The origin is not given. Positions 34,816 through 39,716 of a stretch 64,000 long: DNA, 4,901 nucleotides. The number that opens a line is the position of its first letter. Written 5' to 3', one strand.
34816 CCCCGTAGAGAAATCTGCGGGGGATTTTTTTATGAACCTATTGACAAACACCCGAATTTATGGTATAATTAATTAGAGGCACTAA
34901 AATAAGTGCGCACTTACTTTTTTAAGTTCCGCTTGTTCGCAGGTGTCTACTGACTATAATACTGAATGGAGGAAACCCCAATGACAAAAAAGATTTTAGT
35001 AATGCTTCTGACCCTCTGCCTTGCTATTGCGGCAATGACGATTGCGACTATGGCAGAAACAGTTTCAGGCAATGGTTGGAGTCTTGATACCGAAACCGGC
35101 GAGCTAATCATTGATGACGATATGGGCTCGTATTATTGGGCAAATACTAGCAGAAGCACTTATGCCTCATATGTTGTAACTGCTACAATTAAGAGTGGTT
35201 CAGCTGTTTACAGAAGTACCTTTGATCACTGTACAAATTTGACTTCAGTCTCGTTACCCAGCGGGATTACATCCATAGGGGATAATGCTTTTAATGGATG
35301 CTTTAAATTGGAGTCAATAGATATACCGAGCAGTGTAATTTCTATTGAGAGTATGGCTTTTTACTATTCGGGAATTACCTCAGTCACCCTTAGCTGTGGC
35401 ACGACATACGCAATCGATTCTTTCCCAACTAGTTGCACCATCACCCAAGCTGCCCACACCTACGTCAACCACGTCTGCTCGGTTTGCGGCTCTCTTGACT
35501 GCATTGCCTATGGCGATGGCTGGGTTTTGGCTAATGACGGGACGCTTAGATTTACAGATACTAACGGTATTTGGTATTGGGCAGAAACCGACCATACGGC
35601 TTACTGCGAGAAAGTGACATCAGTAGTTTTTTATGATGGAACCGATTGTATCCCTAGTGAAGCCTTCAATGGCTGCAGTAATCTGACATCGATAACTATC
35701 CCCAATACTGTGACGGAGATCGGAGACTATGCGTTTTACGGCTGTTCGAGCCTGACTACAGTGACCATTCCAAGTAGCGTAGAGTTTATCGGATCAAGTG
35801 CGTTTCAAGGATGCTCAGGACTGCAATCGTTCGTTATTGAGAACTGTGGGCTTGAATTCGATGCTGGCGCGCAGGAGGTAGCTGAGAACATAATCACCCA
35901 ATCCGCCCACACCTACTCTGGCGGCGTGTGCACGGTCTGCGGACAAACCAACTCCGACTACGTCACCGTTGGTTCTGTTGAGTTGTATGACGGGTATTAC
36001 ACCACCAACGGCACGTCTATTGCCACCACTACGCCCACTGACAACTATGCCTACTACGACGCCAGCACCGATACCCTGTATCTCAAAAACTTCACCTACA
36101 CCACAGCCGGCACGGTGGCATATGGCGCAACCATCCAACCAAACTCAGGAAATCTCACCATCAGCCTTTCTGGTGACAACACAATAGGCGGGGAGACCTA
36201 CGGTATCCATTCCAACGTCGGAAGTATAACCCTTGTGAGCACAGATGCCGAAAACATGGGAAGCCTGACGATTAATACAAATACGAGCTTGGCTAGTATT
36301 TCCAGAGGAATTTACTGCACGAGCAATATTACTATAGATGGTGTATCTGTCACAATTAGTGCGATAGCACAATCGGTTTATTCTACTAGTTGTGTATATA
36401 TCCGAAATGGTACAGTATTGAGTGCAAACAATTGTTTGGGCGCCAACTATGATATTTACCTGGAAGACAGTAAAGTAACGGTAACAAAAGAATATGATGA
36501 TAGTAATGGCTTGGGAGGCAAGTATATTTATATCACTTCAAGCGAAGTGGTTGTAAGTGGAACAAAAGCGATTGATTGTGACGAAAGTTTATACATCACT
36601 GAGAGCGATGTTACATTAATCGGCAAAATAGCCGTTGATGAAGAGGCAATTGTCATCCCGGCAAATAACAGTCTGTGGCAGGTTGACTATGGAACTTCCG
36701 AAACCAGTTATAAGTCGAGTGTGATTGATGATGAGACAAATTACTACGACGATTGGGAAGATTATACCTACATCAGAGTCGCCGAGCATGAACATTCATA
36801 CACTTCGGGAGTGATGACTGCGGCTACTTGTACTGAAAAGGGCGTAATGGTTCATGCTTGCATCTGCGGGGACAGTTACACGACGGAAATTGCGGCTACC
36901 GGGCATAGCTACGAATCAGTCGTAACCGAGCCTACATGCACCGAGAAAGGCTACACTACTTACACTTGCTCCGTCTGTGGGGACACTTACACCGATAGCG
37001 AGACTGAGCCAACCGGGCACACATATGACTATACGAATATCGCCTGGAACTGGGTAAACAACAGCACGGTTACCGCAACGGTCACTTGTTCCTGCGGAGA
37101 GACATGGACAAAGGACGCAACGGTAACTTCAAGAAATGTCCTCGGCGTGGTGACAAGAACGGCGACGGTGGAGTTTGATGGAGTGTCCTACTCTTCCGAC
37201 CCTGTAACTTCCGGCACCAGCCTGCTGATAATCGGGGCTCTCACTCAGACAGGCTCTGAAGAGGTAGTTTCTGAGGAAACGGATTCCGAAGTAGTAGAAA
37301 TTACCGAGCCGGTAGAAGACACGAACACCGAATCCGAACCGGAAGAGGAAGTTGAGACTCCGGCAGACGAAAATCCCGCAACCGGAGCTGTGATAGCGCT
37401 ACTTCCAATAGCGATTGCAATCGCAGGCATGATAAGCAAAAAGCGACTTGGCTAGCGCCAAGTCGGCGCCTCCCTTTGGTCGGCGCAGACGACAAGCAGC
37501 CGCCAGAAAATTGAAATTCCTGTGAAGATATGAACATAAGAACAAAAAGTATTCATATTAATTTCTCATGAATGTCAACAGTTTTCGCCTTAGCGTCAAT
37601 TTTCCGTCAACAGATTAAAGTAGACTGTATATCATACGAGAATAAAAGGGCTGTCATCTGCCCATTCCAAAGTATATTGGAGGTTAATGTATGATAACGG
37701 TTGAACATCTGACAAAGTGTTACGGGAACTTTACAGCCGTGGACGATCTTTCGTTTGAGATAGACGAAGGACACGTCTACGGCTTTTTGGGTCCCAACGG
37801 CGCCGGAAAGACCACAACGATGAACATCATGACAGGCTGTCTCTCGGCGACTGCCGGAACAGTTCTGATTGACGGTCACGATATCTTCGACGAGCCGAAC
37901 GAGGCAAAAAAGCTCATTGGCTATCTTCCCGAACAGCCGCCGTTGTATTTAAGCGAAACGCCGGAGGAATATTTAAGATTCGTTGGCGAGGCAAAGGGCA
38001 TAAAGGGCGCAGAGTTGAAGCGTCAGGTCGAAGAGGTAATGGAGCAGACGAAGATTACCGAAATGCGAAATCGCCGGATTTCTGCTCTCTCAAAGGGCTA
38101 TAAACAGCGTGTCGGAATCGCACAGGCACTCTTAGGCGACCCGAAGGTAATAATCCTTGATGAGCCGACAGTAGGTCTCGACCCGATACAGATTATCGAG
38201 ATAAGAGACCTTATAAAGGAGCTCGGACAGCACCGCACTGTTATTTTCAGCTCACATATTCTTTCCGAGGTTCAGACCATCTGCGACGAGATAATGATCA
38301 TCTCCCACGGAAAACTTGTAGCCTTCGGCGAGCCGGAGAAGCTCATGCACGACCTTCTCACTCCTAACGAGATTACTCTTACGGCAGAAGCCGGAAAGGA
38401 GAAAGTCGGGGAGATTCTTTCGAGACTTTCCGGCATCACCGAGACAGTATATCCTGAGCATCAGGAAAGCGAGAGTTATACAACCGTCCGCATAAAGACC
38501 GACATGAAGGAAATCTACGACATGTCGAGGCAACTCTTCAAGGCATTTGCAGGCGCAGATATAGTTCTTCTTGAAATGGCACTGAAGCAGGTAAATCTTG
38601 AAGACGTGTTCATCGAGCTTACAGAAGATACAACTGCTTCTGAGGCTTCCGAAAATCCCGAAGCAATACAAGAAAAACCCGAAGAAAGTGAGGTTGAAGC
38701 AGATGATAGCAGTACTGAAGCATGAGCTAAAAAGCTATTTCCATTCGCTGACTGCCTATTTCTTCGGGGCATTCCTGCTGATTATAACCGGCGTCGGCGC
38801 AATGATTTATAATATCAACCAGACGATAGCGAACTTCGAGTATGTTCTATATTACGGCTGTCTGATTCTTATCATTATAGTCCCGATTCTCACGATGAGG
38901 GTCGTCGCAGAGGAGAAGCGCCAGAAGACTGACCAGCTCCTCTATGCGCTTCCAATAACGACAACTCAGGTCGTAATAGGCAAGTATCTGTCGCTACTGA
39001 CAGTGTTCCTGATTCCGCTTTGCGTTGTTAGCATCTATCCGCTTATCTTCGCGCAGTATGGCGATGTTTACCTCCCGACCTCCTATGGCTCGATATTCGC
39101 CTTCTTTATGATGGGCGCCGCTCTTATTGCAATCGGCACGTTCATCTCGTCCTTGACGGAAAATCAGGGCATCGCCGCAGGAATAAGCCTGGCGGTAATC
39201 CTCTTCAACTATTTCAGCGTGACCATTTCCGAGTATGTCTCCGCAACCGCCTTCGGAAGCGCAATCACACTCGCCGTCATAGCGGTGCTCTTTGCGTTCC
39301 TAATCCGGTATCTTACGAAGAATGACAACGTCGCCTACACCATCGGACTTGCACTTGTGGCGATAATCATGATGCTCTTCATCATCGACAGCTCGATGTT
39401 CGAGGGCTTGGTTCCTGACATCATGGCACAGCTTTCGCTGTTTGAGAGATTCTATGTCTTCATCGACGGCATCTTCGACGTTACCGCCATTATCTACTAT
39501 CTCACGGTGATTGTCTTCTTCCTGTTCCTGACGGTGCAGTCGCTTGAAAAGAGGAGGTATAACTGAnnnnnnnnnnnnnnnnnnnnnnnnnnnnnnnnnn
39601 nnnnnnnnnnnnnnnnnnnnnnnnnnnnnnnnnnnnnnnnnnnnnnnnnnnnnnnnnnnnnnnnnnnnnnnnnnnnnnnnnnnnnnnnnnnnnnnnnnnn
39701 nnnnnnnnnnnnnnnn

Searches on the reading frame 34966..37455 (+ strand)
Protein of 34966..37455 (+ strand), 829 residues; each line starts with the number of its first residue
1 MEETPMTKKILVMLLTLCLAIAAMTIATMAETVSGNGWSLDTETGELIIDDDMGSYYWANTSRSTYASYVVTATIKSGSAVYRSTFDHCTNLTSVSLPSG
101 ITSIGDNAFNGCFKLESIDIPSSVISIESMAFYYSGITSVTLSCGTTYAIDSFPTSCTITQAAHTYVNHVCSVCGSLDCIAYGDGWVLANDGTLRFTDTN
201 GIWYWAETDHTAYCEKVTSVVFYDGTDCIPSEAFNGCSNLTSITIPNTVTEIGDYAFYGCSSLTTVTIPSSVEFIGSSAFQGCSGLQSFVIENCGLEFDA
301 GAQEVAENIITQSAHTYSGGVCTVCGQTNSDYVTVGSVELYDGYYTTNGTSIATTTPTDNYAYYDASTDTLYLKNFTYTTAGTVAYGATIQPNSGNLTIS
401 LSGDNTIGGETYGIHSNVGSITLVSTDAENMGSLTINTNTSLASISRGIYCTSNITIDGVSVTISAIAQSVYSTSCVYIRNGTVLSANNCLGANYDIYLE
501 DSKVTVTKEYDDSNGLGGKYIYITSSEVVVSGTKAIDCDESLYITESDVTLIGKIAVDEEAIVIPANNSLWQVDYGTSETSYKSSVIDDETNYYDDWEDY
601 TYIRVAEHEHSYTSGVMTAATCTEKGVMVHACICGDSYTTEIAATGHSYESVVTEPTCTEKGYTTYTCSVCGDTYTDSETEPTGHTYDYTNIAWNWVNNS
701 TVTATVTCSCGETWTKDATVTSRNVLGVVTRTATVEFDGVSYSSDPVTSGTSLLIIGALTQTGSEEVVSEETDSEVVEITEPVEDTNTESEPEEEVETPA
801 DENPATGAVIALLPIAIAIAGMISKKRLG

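Call 10: search_protein_families(library=pfam, proteins=[window:34966-37455:+], max_evalue=0.01)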
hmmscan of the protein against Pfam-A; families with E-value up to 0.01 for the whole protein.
window:34966-37455:+ (829 aa): 2 families
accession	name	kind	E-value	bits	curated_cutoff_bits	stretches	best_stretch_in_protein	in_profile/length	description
PF13306.12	LRR_5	-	3.8e-39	133.9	27.7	2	213-293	10-88/127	BspA type Leucine rich repeat region (6 copies)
PF13855.12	LRR_8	-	2.3e-05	24.5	27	0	247-296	11-61/61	Leucine rich repeat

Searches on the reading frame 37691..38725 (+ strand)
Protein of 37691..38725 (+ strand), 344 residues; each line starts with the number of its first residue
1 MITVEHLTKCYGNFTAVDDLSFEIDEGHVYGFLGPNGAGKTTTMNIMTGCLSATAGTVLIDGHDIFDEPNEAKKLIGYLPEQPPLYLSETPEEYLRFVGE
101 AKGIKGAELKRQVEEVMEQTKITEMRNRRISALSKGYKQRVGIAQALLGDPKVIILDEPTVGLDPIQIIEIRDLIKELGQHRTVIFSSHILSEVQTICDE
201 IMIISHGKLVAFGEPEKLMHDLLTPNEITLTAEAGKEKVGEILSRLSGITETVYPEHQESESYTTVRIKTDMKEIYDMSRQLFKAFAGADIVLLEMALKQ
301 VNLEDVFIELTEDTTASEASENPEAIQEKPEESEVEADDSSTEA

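Call 10: search_protein_families(library=pfam, proteins=[window:37691-38725:+], max_evalue=0.01)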
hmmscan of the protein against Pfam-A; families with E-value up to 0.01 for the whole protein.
window:37691-38725:+ (344 aa): 4 families
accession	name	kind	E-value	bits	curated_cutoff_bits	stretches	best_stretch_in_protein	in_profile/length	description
PF00005.33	ABC_tran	-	1.6e-33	116.7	25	1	18-160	2-136/137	ABC transporter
PF13304.12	AAA_21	-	2e-11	44.9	27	1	87-191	194-300/304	AAA domain, putative AbiEii toxin, Type IV TA system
PF13476.12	AAA_23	-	0.00023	22.3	27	1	13-102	6-82/201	AAA domain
PF13514.12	AAA_27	-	0.00023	21.2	22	0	9-48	9-47/206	AAA domain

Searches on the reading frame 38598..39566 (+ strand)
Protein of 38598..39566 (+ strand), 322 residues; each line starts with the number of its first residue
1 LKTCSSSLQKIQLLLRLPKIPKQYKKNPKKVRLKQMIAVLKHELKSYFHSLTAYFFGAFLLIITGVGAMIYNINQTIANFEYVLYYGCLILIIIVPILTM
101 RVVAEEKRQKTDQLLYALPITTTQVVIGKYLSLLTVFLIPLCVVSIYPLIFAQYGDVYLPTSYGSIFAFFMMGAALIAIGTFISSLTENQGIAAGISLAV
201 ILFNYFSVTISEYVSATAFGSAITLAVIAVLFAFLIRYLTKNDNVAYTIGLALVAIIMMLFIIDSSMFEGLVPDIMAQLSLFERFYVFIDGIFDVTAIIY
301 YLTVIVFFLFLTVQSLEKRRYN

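Call 10: search_protein_families(library=pfam, proteins=[window:38598-39566:+], max_evalue=0.01)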
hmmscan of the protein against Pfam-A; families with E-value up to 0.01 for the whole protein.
window:38598-39566:+ (322 aa): 4 families
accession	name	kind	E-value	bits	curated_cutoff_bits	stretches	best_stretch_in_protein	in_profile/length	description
PF12698.13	ABC2_membrane_3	-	6.3e-11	42.4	31.6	1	72-203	155-282/347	ABC-2 family transporter protein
PF12679.13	ABC2_membrane_2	-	3.6e-08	33.5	27.2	1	49-243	72-246/283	ABC-2 family transporter protein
PF13346.12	ABC2_membrane_5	-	2.6e-06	27.6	25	1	78-178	33-135/205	ABC-2 family transporter protein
PF12730.13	ABC2_membrane_4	-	0.0031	18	27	1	52-185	16-152/179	ABC-2 family transporter protein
